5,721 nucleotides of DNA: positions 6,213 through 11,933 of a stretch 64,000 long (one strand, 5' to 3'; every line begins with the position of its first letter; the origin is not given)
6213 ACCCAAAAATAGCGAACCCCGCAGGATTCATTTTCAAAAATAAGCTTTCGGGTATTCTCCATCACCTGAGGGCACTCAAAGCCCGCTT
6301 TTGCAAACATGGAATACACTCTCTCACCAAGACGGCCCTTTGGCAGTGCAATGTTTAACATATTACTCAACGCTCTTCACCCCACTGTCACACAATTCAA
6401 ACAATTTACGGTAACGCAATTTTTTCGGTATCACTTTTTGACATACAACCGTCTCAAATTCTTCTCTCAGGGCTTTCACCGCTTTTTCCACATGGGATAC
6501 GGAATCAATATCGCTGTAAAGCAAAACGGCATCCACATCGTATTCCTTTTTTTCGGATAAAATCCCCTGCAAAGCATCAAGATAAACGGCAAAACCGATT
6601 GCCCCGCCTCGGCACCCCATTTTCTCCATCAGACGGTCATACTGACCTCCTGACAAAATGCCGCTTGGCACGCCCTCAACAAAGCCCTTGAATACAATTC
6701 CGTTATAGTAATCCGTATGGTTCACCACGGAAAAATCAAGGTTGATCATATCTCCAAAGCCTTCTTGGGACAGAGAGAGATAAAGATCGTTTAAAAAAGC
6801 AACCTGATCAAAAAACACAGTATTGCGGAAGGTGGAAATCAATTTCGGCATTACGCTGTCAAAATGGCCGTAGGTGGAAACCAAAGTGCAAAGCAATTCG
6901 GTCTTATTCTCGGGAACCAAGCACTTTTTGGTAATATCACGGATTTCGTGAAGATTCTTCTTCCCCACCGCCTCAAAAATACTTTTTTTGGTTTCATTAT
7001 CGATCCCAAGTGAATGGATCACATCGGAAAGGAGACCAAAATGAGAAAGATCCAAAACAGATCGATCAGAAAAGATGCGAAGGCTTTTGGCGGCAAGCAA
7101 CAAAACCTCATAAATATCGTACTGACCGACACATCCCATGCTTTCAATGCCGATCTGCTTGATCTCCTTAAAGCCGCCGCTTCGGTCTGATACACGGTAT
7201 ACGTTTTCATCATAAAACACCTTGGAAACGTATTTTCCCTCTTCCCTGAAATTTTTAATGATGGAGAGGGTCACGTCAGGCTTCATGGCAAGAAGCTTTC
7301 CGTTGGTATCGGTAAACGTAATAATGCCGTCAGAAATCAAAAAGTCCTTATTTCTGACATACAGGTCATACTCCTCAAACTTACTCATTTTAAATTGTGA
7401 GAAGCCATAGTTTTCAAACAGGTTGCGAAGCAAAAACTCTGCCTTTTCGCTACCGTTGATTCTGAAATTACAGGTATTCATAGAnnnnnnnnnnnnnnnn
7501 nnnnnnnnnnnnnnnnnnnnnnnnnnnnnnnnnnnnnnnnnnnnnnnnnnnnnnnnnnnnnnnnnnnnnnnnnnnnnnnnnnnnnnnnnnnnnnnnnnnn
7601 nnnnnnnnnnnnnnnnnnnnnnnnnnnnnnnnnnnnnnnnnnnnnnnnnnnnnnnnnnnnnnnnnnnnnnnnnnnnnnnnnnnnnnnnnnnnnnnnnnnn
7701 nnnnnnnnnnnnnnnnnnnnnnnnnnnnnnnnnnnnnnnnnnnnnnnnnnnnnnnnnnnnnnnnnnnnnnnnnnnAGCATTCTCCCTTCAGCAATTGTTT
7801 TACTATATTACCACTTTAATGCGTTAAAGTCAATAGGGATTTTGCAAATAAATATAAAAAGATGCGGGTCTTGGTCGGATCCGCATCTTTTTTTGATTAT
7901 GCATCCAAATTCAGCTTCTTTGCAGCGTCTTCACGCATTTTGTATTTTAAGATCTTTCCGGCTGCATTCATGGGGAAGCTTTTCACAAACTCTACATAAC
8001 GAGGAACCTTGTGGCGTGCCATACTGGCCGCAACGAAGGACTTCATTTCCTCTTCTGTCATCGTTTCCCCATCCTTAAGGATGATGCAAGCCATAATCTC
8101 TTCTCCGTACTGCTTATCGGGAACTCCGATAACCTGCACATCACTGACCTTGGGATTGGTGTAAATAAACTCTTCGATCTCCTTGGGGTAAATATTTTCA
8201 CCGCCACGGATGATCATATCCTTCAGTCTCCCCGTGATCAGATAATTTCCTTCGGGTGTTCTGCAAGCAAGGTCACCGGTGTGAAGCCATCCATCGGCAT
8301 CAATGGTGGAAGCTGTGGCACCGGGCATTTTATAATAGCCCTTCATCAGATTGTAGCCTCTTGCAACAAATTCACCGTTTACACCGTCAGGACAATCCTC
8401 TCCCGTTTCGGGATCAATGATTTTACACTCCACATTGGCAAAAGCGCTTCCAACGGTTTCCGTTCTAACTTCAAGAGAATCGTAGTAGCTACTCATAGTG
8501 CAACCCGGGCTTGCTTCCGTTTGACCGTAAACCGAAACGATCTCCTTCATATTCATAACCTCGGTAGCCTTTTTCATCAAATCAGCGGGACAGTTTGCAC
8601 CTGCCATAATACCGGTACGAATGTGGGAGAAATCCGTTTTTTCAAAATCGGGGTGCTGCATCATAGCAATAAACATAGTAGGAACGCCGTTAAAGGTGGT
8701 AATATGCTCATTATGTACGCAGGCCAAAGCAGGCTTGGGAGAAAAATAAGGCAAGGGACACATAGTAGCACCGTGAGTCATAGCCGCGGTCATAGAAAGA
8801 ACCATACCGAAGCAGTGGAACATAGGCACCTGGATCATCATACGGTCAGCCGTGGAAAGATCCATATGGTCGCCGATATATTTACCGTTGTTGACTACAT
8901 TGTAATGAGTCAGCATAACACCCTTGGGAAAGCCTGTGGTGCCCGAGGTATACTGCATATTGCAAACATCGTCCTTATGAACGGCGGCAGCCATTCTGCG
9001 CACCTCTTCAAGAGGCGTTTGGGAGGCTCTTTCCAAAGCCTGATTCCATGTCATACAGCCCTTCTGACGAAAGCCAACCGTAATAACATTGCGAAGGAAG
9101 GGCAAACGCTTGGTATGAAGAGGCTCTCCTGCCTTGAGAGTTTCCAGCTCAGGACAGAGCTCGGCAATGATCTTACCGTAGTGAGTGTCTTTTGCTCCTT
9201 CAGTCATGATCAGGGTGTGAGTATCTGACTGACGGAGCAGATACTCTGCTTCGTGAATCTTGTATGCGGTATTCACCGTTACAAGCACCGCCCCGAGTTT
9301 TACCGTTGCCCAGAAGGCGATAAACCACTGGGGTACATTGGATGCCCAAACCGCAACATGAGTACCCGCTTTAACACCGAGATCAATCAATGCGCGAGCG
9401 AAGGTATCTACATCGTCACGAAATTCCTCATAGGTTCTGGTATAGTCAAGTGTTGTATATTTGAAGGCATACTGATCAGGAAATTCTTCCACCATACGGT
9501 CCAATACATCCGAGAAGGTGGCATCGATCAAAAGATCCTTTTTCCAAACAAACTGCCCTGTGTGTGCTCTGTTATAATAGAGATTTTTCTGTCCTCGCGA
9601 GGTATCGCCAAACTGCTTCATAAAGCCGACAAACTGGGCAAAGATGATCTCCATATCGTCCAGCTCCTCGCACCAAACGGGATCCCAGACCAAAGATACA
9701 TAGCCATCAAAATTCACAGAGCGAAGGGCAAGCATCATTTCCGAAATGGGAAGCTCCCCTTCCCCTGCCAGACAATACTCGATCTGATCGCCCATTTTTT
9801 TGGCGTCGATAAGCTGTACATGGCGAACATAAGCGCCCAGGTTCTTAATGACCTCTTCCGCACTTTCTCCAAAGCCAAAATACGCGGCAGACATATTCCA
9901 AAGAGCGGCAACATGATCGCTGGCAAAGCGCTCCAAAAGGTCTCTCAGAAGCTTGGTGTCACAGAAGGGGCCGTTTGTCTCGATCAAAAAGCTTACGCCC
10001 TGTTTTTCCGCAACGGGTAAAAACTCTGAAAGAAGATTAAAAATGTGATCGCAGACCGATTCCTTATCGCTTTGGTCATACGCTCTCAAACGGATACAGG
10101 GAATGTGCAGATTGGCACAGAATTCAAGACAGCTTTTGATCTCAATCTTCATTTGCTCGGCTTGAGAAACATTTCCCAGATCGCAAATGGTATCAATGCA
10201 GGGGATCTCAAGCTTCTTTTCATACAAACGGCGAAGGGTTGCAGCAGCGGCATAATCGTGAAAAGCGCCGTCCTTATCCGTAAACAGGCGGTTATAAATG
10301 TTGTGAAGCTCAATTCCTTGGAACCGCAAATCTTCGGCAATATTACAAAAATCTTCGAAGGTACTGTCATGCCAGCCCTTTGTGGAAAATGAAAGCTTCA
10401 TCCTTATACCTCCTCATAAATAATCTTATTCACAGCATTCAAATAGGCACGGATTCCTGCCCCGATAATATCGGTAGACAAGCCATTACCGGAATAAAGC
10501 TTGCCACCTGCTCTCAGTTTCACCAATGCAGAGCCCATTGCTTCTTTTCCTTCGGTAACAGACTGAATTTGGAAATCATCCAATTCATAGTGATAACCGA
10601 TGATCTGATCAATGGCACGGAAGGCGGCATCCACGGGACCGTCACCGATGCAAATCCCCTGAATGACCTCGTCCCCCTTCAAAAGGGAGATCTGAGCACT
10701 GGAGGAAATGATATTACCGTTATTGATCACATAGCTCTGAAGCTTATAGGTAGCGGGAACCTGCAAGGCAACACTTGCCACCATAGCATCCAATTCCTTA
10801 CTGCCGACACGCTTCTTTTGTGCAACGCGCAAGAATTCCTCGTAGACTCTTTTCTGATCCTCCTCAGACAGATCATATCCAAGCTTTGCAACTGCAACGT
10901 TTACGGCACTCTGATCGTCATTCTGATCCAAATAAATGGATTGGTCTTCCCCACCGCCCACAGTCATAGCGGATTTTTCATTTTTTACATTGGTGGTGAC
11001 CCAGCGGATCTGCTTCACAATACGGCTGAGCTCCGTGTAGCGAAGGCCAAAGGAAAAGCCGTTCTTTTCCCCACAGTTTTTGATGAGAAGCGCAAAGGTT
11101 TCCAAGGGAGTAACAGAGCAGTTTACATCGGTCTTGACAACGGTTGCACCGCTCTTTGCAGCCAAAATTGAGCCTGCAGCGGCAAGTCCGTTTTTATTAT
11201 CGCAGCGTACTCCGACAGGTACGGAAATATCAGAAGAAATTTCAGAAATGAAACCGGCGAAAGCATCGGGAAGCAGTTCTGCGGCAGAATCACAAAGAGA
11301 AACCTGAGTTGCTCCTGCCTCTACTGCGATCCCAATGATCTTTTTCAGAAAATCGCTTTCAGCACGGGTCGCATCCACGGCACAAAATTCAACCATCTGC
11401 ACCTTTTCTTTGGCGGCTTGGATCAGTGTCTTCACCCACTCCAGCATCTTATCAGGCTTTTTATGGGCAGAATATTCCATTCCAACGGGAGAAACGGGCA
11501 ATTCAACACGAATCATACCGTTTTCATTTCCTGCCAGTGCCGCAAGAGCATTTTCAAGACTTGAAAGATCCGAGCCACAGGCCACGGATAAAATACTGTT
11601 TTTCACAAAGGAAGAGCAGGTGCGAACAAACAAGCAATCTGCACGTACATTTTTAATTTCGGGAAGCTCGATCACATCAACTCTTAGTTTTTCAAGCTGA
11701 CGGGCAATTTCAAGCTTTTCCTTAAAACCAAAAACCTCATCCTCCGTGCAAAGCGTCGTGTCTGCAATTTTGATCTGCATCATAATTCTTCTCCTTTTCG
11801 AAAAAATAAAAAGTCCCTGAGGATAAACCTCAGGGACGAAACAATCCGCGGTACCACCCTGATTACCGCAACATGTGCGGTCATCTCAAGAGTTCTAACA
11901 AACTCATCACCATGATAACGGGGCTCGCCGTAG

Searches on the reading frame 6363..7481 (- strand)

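Call 9: search_protein_families(library=pfam, proteins=[window:6363-7481:-], max_evalue=0.00001)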
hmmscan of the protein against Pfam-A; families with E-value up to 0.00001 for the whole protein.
window:6363-7481:- (372 aa): 1 family
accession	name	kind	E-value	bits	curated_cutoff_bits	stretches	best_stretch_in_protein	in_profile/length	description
PF13393.11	tRNA-synt_His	-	7.8e-42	144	25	1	17-304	19-308/308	Histidyl-tRNA synthetase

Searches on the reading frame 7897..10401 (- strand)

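Call 9: search_protein_families(library=pfam, proteins=[window:7897-10401:-], max_evalue=0.00001)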
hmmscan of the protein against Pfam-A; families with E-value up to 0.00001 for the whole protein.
window:7897-10401:- (834 aa): 3 families
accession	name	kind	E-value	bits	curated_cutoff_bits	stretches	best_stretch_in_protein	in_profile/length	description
PF00501.34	AMP-binding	-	1.1e-93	314.6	29.9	1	301-690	2-384/384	AMP-binding enzyme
PF13193.12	AMP-binding_C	-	1.2e-17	65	24.5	1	741-816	1-76/76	AMP-binding enzyme C-terminal domain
PF01261.30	AP_endonuc_2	-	1.6e-16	61.2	31.1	1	22-237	4-227/249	Xylose isomerase-like TIM barrel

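Call 63: search_protein_families(library=ncbifam, proteins=[window:7897-10401:-], max_evalue=1e-10)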
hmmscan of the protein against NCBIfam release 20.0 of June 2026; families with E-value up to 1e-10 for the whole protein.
window:7897-10401:- (834 aa): 107 families (the best 25 are shown)
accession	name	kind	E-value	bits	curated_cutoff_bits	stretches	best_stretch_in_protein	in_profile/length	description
NF009233.0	PRK12583.1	subfamily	1.9e-195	650.5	832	1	290-832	14-556/558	fatty acid CoA ligase family protein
NF004837.0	PRK06187.1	subfamily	1.5e-126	422.8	476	1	294-829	8-525/531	long-chain-fatty-acid--CoA ligase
NF005801.1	PRK07656.1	equivalog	2.6e-123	412.3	657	1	295-823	2-500/500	FadD3 family acyl-CoA ligase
NF006182.0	PRK08316.1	subfamily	3.4e-107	359.1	663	1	294-828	11-519/523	fatty acyl-CoA synthetase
NF004114.0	PRK05605.1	equivalog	1.7e-95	320.6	766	1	292-829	32-572/575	long-chain-fatty-acid--CoA ligase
NF006181.0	PRK08314.1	subfamily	7.8e-94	314.9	705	1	298-830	28-558/563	long-chain-fatty-acid--CoA ligase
NF005702.0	PRK07514.1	subfamily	1.5e-92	310.6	558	1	309-828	18-502/506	malonyl-CoA synthase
NF005220.0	PRK06710.1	equivalog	3.9e-86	289.3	1116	1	299-829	29-556/563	long-chain-fatty-acid--CoA ligase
NF004758.0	PRK06087.1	equivalog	4.8e-85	286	736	1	286-832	16-541/548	medium-chain fatty-acid--CoA ligase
NF052580.1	Str24CoAsynCasG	equivalog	1.5e-84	284.3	750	2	468-822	179-546/548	steroid-24-oyl-CoA synthetase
NF005307.0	PRK06839.1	equivalog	7.8e-83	278.8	748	1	321-824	27-491/496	o-succinylbenzoate--CoA ligase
NF004229.0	PRK05677.1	subfamily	7.2e-80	269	879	1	297-831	27-560/563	long-chain-fatty-acid--CoA ligase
NF006572.0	PRK09088.1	equivalog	1.1e-79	268.4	696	1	470-828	133-489/491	acyl-CoA synthetase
NF005676.0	PRK07470.1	equivalog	8.8e-79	265.5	774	1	297-829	23-532/544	acyl-CoA synthetase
NF052269.1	Staph_lig_FadD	equivalog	9e-79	265.1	650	1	471-826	144-493/499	long-chain-fatty-acid--CoA ligase FadD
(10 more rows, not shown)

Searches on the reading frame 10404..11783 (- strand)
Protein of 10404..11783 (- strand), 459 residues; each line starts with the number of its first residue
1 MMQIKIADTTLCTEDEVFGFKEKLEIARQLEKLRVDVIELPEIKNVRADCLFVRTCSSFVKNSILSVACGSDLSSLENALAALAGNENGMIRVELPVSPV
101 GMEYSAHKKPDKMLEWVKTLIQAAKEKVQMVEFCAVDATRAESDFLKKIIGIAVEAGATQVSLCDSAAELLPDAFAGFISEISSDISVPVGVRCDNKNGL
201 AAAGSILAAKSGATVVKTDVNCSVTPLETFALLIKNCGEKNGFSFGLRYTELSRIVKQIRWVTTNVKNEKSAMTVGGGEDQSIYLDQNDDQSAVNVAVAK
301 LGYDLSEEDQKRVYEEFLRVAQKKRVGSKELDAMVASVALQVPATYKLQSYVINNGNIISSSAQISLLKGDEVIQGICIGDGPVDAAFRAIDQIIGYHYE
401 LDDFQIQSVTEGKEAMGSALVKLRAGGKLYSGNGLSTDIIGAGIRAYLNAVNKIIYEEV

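Call 9: search_protein_families(library=pfam, proteins=[window:10404-11783:-], max_evalue=0.00001)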
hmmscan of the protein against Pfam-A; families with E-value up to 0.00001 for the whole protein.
window:10404-11783:- (459 aa): 2 families
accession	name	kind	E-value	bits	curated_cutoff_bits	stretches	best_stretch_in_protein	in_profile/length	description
PF08502.15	LeuA_dimer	-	2.4e-28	99.1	24.9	1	327-454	3-130/131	LeuA allosteric (dimerisation) domain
PF00682.25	HMGL-like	-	4.1e-28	98.9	29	1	5-221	3-221/260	HMGL-like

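Call 63: search_protein_families(library=ncbifam, proteins=[window:10404-11783:-], max_evalue=1e-10)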
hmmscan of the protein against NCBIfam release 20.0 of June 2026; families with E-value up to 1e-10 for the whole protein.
window:10404-11783:- (459 aa): 11 families
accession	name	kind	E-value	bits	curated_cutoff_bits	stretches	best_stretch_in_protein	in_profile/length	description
NF002086.0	PRK00915.1-3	equivalog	2.4e-76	257.3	532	2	277-457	322-504/516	2-isopropylmalate synthase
TIGR00973.1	leuA_bact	equivalog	1.1e-65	222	598.7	2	278-452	318-494/494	2-isopropylmalate synthase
NF002088.0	PRK00915.1-5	equivalog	4.6e-61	206.8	697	2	1-221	1-229/514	2-isopropylmalate synthase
NF002087.0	PRK00915.1-4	equivalog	1.8e-56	191.8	729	2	6-222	9-233/516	2-isopropylmalate synthase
NF002084.0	PRK00915.1-1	equivalog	4.8e-50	170.6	748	2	281-455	324-500/523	2-isopropylmalate synthase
NF002085.0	PRK00915.1-2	subfamily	1.2e-49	169.5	517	2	2-235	12-250/504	2-isopropylmalate synthase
TIGR02090.1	LEU1_arch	subfamily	1.4e-28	100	484.75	1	4-221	1-218/363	isopropylmalate/citramalate/homocitrate synthases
TIGR02660.1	nifV_homocitr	equivalog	6.1e-24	85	462.9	1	4-256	2-256/365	homocitrate synthase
TIGR02146.1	LysS_fung_arch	equivalog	6.1e-23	81.6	413.55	1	13-259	12-259/344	homocitrate synthase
NF041069.1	IPMS_Sufob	equivalog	1.1e-20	74.3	600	1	5-221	2-220/371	isopropylmalate synthase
TIGR00977.1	citramal_synth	equivalog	7.8e-12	44.2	450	0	111-222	118-233/526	citramalate synthase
